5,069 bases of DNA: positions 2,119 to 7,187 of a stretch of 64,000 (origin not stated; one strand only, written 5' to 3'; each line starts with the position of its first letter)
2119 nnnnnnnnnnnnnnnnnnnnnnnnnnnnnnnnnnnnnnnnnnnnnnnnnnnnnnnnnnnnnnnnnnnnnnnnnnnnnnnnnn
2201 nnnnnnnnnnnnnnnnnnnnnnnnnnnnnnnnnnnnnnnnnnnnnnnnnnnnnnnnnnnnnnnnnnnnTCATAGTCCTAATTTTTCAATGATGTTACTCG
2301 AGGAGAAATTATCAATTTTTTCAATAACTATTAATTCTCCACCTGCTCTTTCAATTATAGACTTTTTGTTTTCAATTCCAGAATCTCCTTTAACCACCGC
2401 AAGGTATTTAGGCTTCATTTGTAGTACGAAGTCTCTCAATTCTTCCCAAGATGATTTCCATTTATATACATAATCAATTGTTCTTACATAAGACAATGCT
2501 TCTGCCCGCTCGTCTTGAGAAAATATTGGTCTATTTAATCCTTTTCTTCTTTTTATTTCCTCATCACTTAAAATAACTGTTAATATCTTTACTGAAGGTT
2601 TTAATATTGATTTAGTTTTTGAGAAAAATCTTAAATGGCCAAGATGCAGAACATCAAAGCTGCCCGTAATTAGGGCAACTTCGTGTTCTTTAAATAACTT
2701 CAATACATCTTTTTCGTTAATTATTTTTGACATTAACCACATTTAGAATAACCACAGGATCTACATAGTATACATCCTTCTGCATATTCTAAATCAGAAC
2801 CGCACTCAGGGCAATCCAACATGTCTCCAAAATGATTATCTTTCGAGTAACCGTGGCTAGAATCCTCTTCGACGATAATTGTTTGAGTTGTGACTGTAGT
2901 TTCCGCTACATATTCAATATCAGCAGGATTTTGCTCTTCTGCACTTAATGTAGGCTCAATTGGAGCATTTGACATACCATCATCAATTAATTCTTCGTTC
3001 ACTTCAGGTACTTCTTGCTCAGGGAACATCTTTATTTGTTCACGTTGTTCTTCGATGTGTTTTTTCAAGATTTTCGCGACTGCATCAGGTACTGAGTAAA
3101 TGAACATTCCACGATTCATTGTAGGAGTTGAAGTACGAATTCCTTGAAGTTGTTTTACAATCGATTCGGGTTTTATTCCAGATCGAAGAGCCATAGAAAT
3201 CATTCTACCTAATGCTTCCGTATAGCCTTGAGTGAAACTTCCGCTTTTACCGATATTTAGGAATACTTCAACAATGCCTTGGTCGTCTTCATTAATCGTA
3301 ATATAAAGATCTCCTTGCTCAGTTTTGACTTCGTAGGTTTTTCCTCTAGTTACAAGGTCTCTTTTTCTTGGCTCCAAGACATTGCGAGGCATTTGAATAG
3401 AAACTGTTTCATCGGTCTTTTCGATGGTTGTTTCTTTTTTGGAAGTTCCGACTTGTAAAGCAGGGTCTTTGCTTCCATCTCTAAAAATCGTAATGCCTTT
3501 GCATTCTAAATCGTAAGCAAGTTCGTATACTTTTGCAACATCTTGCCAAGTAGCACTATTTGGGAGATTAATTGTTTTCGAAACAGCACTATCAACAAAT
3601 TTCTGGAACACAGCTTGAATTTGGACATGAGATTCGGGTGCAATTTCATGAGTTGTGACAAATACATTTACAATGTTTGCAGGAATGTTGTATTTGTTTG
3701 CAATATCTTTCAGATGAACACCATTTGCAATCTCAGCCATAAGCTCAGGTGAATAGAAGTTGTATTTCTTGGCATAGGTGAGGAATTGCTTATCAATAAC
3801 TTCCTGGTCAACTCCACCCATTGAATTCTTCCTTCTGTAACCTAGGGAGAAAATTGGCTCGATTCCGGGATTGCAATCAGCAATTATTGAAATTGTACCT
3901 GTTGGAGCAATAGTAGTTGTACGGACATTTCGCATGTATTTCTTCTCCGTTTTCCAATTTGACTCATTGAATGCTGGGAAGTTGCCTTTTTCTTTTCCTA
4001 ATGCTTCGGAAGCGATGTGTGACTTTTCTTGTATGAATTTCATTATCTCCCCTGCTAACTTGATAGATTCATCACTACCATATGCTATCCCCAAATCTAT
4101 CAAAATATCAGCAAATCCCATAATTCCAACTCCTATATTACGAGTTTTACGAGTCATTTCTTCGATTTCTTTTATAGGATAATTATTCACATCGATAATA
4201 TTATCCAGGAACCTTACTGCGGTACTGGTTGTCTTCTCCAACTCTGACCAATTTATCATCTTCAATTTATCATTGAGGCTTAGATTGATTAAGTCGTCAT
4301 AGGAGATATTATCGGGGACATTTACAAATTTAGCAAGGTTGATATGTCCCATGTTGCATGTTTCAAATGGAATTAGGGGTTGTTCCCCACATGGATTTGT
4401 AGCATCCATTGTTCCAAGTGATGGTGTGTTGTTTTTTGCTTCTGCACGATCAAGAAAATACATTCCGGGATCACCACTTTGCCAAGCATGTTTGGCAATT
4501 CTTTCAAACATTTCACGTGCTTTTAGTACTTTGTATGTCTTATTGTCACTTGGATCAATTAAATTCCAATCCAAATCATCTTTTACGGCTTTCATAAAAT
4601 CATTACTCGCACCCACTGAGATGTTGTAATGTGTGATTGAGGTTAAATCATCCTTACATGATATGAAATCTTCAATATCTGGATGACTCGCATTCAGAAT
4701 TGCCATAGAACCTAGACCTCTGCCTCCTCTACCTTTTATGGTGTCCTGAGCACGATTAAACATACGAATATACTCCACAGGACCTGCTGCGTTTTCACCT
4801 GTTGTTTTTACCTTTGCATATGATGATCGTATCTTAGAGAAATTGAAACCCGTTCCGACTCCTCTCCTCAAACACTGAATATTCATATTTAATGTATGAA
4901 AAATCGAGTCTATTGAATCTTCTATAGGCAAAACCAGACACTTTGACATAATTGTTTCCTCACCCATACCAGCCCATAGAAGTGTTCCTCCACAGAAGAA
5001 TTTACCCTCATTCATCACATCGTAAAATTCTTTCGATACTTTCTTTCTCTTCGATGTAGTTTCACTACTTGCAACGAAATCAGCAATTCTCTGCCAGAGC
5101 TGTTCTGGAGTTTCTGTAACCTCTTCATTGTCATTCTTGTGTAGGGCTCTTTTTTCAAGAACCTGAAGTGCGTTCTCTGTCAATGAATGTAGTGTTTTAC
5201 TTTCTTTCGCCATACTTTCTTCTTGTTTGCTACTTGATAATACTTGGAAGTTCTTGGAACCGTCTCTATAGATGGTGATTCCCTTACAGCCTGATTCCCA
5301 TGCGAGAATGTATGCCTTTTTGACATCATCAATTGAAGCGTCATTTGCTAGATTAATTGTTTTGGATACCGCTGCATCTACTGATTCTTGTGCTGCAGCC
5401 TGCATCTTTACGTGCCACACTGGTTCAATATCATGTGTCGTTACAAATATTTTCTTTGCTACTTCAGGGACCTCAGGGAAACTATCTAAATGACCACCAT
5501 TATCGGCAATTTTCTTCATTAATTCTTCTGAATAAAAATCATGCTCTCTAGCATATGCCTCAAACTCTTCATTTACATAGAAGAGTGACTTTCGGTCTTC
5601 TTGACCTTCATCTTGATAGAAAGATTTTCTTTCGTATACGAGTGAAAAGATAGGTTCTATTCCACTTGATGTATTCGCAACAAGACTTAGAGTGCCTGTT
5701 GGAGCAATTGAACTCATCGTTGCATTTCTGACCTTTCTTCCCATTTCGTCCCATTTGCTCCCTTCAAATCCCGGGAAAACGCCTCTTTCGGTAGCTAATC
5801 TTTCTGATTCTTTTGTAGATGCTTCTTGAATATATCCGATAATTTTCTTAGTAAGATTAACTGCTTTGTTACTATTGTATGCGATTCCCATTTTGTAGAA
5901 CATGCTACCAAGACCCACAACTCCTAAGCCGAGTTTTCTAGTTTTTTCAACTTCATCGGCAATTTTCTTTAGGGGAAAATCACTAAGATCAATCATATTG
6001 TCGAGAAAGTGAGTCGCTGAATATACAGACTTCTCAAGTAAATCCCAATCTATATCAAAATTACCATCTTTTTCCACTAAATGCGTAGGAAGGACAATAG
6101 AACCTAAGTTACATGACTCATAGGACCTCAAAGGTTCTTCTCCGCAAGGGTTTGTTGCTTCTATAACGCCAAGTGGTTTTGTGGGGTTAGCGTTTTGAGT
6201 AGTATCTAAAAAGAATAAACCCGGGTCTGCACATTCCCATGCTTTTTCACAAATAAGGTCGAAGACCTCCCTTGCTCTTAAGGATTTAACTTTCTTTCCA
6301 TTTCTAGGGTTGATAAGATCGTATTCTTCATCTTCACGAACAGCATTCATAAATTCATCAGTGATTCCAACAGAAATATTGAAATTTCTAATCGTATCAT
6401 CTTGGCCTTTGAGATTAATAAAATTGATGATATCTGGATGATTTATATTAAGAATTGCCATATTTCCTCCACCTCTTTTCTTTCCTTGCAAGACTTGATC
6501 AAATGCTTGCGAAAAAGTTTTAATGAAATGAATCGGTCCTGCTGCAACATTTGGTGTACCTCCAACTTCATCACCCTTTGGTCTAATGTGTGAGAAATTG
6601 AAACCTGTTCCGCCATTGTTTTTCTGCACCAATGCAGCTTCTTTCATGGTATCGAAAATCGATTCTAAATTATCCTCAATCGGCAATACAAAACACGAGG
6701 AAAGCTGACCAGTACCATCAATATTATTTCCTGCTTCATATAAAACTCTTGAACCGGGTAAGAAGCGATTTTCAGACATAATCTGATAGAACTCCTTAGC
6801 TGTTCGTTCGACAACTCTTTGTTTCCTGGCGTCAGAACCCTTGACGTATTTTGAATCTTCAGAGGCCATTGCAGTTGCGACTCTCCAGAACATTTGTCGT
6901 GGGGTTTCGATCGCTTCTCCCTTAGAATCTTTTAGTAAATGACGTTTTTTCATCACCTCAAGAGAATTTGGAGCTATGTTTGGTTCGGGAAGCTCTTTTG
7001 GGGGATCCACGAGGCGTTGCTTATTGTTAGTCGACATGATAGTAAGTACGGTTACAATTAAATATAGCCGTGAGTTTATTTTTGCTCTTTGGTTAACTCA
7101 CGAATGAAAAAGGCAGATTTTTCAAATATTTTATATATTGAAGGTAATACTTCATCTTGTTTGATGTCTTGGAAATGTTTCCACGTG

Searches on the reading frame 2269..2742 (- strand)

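Call 4: search_protein_families(library=pfam, proteins=[window:2269-2742:-], max_evalue=0.01)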
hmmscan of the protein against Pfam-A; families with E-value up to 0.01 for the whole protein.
window:2269-2742:- (157 aa): 2 families
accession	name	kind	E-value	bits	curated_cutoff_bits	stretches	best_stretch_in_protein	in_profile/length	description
PF01467.32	CTP_transf_like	-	1.3e-11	45.3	21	1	25-120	2-88/133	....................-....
PF06574.18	FAD_syn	-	0.0047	17.2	27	1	20-93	6-81/158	FAD synthetase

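Call 102: search_protein_families(library=ncbifam, proteins=[window:2269-2742:-], max_evalue=0.001)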
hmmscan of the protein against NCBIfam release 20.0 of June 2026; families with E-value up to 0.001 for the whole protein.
window:2269-2742:- (157 aa): 7 families
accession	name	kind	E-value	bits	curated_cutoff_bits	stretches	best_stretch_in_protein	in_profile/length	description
TIGR02199.1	rfaE_dom_II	equivalog_domain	3.8e-20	72.2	181.5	1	19-155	10-142/144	D-glycero-beta-D-manno-heptose 1-phosphate adenylyltransferase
NF008454.0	PRK11316.1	equivalog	1.4e-16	60.2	521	1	19-155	339-471/475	bifunctional D-glycero-beta-D-manno-heptose-7-phosphate kinase/D-glycero-beta-D-manno-heptose 1-phosphate adenylyltransferase HldE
TIGR00125.1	cyt_tran_rel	domain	1.2e-09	38.2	27.7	1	22-84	1-57/65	adenylyltransferase/cytidyltransferase family protein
NF005518.0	PRK07143.1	equivalog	4e-08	33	232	1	14-86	9-79/281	hypothetical protein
NF045965.1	RibF_rel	equivalog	3e-07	30.2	200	1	20-98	12-92/279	FAD synthase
TIGR01518.1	g3p_cytidyltrns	equivalog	8.6e-07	29.1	165.4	1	24-152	2-122/125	glycerol-3-phosphate cytidylyltransferase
NF001985.0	PRK00777.1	subfamily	0.00015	21.9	104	1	23-86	7-65/157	pantetheine-phosphate adenylyltransferase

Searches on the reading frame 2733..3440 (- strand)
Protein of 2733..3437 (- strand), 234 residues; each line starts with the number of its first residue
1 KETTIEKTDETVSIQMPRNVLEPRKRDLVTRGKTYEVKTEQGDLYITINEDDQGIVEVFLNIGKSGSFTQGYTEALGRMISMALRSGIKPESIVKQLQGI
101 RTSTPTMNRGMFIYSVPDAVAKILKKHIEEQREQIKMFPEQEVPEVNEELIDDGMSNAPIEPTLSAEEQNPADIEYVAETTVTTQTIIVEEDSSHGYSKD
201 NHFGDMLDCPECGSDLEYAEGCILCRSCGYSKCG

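Call 64: search_solved_structures(query=window:2733-3437:-, max_evalue=1, show_alignments=2)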
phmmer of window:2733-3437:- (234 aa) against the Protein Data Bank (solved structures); distinct sequences matched with E-value up to 1: 5.
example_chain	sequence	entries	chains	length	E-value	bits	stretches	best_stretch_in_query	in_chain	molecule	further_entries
5myj_AH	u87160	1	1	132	0.045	16.8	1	48-112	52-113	30S ribosomal protein S8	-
6o8w_h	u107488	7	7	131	0.14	15.2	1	48-111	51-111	30S ribosomal protein S8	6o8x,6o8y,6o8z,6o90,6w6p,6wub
7nhk_i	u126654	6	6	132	0.14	15.2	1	48-111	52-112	30S ribosomal protein S8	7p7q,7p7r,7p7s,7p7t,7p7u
5oea_A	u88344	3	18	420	0.67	13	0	16-96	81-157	Large subunit terminase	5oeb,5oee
2nbs_A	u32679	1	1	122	0.95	12.5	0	82-153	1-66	E_1r26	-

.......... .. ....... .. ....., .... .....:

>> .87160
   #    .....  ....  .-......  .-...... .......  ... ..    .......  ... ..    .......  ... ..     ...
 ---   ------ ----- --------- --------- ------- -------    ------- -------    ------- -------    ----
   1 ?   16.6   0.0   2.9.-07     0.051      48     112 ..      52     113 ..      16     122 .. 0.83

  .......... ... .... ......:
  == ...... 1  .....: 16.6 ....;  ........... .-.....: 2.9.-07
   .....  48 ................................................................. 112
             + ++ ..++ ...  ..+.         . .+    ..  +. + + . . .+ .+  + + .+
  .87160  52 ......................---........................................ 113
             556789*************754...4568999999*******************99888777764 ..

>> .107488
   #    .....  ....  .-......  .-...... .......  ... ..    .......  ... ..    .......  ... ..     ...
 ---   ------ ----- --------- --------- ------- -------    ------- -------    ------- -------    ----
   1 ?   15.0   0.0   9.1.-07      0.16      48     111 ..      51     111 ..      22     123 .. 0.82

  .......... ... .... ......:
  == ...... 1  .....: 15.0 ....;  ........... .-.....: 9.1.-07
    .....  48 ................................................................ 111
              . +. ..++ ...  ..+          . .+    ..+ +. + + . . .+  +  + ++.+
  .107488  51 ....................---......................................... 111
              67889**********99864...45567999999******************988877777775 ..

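Call 79: predict_structure(alignment_id=A4)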
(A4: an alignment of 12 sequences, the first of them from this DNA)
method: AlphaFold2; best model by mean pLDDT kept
length: 235 residues; sequences in the alignment: 12
mean_pLDDT: 67.6   pTM: 0.48
mean pLDDT of the five models: 67.6, 66.8, 65.5, 65.2, 64.5
residues with pLDDT >= 90: 55; 70-90: 83; 50-70: 15; < 50: 82
segments of 3 or more residues with pLDDT < 50: 1-18, 143-206
pLDDT, mean of each block of 10 residues (from residue 1): 41 48 71 89 89 89 81 91 90 93 81 87 93 75 44 35 31 32 35 33 54 82 83 79
secondary structure, 60 per line:
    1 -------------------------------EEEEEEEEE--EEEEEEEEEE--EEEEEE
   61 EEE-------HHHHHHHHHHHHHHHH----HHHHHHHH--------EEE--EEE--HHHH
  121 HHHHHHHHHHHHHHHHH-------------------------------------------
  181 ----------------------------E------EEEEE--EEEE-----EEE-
elements in order: E32-40 E43-52 E55-63 H71-86 H91-98 E107-109 E112-114 H117-137 E216-220 E223-226 E232-234

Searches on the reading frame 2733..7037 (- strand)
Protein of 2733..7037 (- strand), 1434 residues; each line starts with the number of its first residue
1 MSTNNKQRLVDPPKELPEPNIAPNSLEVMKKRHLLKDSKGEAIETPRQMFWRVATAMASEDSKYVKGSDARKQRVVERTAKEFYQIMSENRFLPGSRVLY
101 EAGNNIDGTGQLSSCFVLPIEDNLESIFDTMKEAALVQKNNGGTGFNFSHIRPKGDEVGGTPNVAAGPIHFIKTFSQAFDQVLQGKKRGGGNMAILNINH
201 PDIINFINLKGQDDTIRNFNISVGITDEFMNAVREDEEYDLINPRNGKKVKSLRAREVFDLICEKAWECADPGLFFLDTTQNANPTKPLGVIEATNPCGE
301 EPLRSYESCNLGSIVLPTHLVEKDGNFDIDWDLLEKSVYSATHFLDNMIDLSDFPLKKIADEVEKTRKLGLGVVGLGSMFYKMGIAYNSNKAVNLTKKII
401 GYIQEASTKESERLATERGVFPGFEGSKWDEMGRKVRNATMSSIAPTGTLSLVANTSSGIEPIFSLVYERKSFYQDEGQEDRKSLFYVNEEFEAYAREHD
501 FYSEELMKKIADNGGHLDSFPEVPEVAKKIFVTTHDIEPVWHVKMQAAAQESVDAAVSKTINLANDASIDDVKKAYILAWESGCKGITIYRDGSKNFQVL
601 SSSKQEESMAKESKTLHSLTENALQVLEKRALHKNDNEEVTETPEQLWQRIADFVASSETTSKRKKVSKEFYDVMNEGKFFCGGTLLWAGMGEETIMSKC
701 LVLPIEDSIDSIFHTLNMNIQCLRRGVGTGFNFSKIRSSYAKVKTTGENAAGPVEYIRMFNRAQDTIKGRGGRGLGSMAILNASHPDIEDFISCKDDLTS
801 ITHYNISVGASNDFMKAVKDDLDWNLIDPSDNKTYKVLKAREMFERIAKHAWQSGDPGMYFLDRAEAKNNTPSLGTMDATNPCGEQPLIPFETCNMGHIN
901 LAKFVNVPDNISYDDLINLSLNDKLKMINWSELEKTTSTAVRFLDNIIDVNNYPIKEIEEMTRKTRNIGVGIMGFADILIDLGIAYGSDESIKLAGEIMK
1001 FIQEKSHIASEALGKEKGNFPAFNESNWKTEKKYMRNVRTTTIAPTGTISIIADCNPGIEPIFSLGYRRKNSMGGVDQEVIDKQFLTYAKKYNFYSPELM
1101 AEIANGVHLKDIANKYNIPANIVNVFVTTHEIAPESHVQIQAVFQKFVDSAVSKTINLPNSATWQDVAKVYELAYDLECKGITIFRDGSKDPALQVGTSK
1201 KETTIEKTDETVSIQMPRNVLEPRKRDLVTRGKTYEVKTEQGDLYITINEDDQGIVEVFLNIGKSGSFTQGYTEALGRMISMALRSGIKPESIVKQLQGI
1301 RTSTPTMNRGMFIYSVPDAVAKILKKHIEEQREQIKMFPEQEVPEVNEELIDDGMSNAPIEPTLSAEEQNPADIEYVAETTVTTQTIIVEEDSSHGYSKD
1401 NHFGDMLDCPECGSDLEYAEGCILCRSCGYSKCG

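Call 4: search_protein_families(library=pfam, proteins=[window:2733-7037:-], max_evalue=0.01)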
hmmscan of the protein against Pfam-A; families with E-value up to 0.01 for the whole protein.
window:2733-7037:- (1434 aa): 4 families
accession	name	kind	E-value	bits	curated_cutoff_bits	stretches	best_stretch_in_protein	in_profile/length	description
PF02867.20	Ribonuc_red_lgC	-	6.7e-244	810.8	23.9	2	113-590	1-523/523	Ribonucleotide reductase, barrel domain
PF00317.26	Ribonuc_red_lgN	-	7.7e-32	109.6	28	2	23-104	5-74/77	Ribonucleotide reductase, all-alpha domain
PF12637.14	TSCPD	-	1.9e-22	79.8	22.8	1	1235-1327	3-87/88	TSCPD domain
PF21995.1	RNR-II_ins_dom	-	0.00049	20.7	27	0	732-761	72-101/107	B12-dependent ribonucleotide reductase, insertion domain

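Call 5: search_protein_families(library=ncbifam, proteins=[window:2733-7037:-], max_evalue=0.01)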
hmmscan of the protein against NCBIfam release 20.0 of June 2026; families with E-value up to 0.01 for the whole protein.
window:2733-7037:- (1434 aa): 21 families
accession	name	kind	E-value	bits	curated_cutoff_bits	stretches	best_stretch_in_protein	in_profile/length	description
NF006417.0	PRK08665.1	equivalog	0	1642.5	961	2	611-1434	4-759/759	vitamin B12-dependent ribonucleotide reductase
TIGR02504.1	NrdJ_Z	equivalog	0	1230.4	399.95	2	26-600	2-606/606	adenosylcobalamin-dependent ribonucleoside-diphosphate reductase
NF005010.0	PRK06406.1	subfamily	0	1220.4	1125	4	71-614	211-739/771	vitamin B12-dependent ribonucleotide reductase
NF006207.0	PRK08332.1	equivalog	2.4e-196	654.9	2400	7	435-605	1405-1567/1684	vitamin B12-dependent ribonucleotide reductase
NF005122.0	PRK06556.1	equivalog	1.4e-194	648.6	859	6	1031-1431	537-956/960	vitamin B12-dependent ribonucleotide reductase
TIGR02506.1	NrdE_NrdA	equivalog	2.5e-183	610.9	341.05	5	27-431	5-429/616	ribonucleoside-diphosphate reductase subunit alpha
NF005401.0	PRK06948.1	subfamily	3.2e-160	534.7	906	2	643-1190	32-585/604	ribonucleotide reductase-like protein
NF005991.0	PRK08115.1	equivalog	1.6e-144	482.9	854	5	833-1237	428-815/858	vitamin B12-dependent ribonucleotide reductase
NF005736.0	PRK07562.1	equivalog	5.2e-138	461.5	1737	8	217-438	395-613/1222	vitamin B12-dependent ribonucleotide reductase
NF006577.0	PRK09102.1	equivalog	7.2e-134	447.3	620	2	76-613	58-590/604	ribonucleoside-diphosphate reductase subunit alpha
NF005101.0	PRK06539.1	equivalog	1.2e-130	437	988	5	624-1029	153-573/822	ribonucleoside-diphosphate reductase subunit alpha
NF005544.0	PRK07207.1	equivalog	5e-126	421.8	965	6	27-246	302-509/965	ribonucleoside-diphosphate reductase subunit alpha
NF005483.0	PRK07088.1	equivalog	1.5e-101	340.8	1214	6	25-268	162-396/764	ribonucleoside-diphosphate reductase subunit alpha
NF006279.0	PRK08447.1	equivalog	1.7e-97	327.7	1082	4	28-250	144-355/789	ribonucleoside-diphosphate reductase subunit alpha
NF009029.0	PRK12365.1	equivalog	2.5e-95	320.4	1350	6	827-1029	615-803/1046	ribonucleoside-diphosphate reductase subunit alpha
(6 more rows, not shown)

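Call 31: find_homologous_proteins(query=window:2733-7037:-, max_evalue=1e-50)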
Query window:2733-7037:- (1434 aa): 6999 proteins with E <= 1e-50 among 8000 candidates; the best 120 are listed.
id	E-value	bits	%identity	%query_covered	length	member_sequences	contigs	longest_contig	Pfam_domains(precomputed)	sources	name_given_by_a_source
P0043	0.0e+0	3290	100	100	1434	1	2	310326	PF02867.21,PF00317.27,PF12637.15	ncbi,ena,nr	ncbi:MAG TPA: adenosylcobalamin-dependent ribonucleoside-diphosphate reductase [Candidatus Dojkabact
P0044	0.0e+0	3288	100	100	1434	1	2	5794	PF02867.21,PF00317.27,PF12637.15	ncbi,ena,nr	ncbi:MAG TPA: adenosylcobalamin-dependent ribonucleoside-diphosphate reductase [Candidatus Dojkabact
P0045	0.0e+0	3287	100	100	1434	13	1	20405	PF02867.21,PF00317.27,PF12637.15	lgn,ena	-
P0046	0.0e+0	3255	99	100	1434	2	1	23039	PF02867.21,PF00317.27,PF12637.15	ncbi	-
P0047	0.0e+0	3062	92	100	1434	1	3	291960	PF02867.21,PF00317.27,PF12637.15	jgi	jgi:ribonucleoside-diphosphate reductase alpha chain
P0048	0.0e+0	3057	92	100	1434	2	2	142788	PF02867.21,PF00317.27,PF12637.15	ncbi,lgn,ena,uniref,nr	ncbi:adenosylcobalamin-dependent ribonucleoside-diphosphate reductase [Candidatus Dojkabacteria bact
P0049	0.0e+0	3014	91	100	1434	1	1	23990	PF02867.21,PF00317.27,PF12637.15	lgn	-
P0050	0.0e+0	2990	90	100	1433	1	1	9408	PF02867.21,PF00317.27,PF12637.15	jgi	jgi:ribonucleoside-diphosphate reductase alpha chain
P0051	0.0e+0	2987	90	100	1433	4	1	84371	PF02867.21,PF00317.27,PF12637.15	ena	-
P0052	0.0e+0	2979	90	100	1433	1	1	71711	PF02867.21,PF00317.27,PF12637.15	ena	-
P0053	0.0e+0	2978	90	100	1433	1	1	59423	PF02867.21,PF00317.27,PF12637.15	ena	-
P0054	0.0e+0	2888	87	100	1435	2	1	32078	PF02867.21,PF00317.27,PF12637.15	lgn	-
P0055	0.0e+0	2552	77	100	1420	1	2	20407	PF02867.21,PF00317.27,PF12637.15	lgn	-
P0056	0.0e+0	2552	77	100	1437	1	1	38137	PF02867.21,PF00317.27,PF12637.15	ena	-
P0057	0.0e+0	2535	76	100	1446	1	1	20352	PF02867.21,PF00317.27,PF12637.15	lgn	-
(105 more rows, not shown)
